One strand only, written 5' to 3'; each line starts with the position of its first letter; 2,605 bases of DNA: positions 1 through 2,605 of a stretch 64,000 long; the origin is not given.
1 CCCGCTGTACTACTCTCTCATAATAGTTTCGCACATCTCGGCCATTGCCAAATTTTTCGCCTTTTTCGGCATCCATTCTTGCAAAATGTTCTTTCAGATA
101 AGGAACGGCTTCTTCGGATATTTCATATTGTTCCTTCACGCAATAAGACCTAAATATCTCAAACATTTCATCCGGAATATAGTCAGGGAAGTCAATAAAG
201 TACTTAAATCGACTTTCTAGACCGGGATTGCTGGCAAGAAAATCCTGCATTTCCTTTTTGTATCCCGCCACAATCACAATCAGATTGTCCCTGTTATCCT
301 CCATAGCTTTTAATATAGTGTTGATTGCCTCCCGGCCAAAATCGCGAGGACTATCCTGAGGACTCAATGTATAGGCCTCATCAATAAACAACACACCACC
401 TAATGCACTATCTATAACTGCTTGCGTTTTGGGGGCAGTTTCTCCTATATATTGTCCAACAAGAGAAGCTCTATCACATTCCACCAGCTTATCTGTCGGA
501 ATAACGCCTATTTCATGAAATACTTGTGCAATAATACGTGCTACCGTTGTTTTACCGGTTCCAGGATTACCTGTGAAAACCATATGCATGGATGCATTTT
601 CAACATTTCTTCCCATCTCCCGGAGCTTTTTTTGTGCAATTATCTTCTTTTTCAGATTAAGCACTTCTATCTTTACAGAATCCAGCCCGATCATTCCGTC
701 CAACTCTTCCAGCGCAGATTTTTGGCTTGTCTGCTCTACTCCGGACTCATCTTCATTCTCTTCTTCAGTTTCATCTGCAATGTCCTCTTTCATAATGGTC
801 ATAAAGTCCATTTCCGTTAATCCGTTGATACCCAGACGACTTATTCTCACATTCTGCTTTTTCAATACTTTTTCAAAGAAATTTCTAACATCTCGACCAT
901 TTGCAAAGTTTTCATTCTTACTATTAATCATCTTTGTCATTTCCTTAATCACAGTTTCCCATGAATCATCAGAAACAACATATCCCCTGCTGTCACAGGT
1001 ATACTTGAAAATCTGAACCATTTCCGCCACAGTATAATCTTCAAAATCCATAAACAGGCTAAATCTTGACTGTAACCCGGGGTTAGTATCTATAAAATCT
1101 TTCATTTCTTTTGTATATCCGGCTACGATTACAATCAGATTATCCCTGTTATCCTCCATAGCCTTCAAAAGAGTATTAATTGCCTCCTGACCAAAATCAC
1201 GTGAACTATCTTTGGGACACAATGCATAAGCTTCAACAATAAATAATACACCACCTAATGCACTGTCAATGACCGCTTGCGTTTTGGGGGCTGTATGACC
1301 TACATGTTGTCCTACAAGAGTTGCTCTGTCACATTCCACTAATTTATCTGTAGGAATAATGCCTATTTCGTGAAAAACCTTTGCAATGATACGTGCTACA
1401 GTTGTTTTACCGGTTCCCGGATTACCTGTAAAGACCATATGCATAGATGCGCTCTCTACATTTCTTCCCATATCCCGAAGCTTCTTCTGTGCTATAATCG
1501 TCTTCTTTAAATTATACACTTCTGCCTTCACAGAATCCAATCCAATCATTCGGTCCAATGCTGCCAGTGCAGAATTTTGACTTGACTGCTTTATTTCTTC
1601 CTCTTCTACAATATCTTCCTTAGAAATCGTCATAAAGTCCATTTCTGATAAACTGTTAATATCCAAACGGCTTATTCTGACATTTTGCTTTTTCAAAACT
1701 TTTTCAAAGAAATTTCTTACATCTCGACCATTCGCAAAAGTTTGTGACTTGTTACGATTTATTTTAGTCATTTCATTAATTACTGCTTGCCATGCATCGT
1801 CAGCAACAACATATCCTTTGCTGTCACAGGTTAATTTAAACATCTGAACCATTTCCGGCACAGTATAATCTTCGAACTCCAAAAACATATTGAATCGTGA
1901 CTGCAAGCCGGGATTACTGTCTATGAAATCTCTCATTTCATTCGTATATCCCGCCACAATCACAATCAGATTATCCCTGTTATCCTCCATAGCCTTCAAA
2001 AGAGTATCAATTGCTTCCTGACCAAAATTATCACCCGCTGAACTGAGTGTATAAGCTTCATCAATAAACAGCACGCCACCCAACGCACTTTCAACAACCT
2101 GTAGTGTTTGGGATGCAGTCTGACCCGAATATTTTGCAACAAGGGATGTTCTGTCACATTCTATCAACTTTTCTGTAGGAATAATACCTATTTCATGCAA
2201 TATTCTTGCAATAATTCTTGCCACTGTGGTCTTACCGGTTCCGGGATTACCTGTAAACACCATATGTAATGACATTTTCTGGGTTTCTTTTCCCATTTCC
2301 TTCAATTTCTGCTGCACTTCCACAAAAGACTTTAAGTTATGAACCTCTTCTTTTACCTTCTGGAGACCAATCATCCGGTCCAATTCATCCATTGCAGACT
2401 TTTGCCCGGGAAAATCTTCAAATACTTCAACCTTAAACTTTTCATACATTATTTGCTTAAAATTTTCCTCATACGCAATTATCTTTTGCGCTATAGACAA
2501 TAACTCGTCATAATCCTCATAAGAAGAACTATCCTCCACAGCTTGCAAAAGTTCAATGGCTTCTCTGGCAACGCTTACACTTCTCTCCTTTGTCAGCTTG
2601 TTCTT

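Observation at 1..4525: The largest gene in the window is missing from the ORF track: a Sel1-repeat / triple AAA+ protein of at least 1508 aa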

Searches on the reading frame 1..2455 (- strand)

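Call 69: predict_structure(alignment_id=A4)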
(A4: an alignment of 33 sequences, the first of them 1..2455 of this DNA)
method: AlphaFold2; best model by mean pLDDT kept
length: 818 residues; sequences in the alignment: 33
mean_pLDDT: 88.0   pTM: 0.44
mean pLDDT of the five models: 88.0, 86.2, 85.4, 84.5, 84.5
residues with pLDDT >= 90: 553; 70-90: 206; 50-70: 17; < 50: 42
segments of 3 or more residues with pLDDT < 50: 1-17, 286-293, 562-578
pLDDT, mean of each block of 10 residues (from residue 1): 38 47 93 94 91 90 94 94 94 95 91 95 97 89 83 95 96 93 93 94 94 92 90 78 90 89 85 90 59 73 93 91 83 84 94 95 87 94 87 94 96 77 93 91 95 92 93 95 92 93 93 84 92 87 79 91 40 43 91 92 87 80 92 93 94 95 90 93 97 89 79 95 94 94 91 94 95 93 95 90 87 92
secondary structure, 60 per line:
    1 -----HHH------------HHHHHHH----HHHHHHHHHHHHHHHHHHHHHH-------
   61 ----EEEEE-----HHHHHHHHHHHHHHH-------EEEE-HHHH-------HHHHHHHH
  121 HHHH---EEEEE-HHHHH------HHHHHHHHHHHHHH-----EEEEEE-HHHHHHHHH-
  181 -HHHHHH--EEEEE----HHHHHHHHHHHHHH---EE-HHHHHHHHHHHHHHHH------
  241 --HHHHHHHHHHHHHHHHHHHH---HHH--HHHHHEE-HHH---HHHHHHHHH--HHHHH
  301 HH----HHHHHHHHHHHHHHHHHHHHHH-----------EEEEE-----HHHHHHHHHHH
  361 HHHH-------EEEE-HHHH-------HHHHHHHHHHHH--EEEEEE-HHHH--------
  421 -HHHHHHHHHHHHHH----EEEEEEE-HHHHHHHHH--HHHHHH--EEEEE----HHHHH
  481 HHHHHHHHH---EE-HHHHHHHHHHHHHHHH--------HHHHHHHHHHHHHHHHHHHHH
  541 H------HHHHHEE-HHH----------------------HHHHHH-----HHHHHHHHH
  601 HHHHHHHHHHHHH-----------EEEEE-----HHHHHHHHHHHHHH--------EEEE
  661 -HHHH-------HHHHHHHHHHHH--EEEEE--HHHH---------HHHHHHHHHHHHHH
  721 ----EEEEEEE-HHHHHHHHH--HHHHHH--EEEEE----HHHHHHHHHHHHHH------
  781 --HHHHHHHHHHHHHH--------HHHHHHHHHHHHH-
elements in order (helices of 4 or more, strands of 3 or more residues): H21-27 H32-53 E65-69 H75-89 E97-100 H102-105 H113-124 E128-132 H134-138 H145-158 E164-169 H171-179 H182-187 E190-194 H199-212 H219-234 H243-262 H271-275 H285-293 H296-302 H307-328 E340-344 H350-364 E372-375 H377-380 H388-399 E402-407 H409-412 H422-435 E440-446 H448-456 H459-464 E467-471 H476-489 H496-511 H520-541 H548-552 H581-586 H592-613 E625-629 H635-648 E657-660 H662-665 H673-684 E687-691 H694-697 H707-720 E725-731 H733-741 H744-749 E752-756 H761-774 H783-796 H805-817

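Call 73: fold_search(model_id=the predicted structure, library=pdb)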
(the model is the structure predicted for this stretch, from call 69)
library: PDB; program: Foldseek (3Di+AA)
matches with E <= 10: 1660; with E <= 0.001: 1020
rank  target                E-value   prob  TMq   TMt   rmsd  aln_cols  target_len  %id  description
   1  3syk_B                2.7e-22  1.00  0.29  0.74   4.8       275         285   38  Crystal structure of the AAA+ protein CbbX, selenomethionine structure (released 2011-11-09)
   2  3syk_A                1.6e-21  1.00  0.29  0.76   3.7       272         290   38  Crystal structure of the AAA+ protein CbbX, selenomethionine structure (released 2011-11-09)
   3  3syl_B                4.8e-21  1.00  0.29  0.74   4.8       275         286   38  Crystal structure of the AAA+ protein CbbX, native structure (released 2011-11-09)
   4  3zuh_A                5.4e-20  1.00  0.30  0.79   4.1       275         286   38  Negative stain EM Map of the AAA protein CbbX, a red-type Rubisco activase from R. sphaeroides (released 2011-11-09)
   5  8u9c_B                6.5e-17  1.00  0.37  0.50   9.0       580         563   18  Cdc48-Shp1 unfolding native substrate, Class 5 (released 2024-11-06)
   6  5c18_A                1.2e-16  1.00  0.30  0.33  13.2       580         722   18  p97-delta709-728 in complex with ATP-gamma-S (released 2016-01-13)
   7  8u8i_A                2.1e-16  1.00  0.37  0.51   8.8       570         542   17  Cdc48-Shp1 unfolding native substrate, Class 4 (released 2024-11-06)
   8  7swl_C                2.4e-16  1.00  0.38  0.51   9.3       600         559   17  CryoEM structure of the N-terminal-deleted Rix7 AAA-ATPase (released 2022-03-02)
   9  7swl_D                2.7e-16  1.00  0.38  0.51   9.7       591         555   17  CryoEM structure of the N-terminal-deleted Rix7 AAA-ATPase (released 2022-03-02)
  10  9mpq_D                4.0e-16  1.00  0.28  0.38  14.2       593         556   17  Cryo-EM structure of VCP (consensus) (released 2025-10-15)
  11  7z11_B                4.2e-16  1.00  0.39  0.43   8.5       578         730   16  Structure of substrate bound DRG1 (AFG2) (released 2022-09-21)
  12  5c18_E                4.9e-16  1.00  0.30  0.33  13.1       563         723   18  p97-delta709-728 in complex with ATP-gamma-S (released 2016-01-13)
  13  7z34_m                7.0e-16  1.00  0.38  0.41   8.8       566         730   17  Structure of pre-60S particle bound to DRG1(AFG2). (released 2022-09-21)
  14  5c1a_K                7.3e-16  1.00  0.29  0.31  13.9       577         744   18  p97-N750D/R753D/M757D/Q760D in complex with ATP-gamma-S (released 2016-01-13)
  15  9mpq_C                9.0e-16  1.00  0.28  0.30  14.1       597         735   17  Cryo-EM structure of VCP (consensus) (released 2025-10-15)
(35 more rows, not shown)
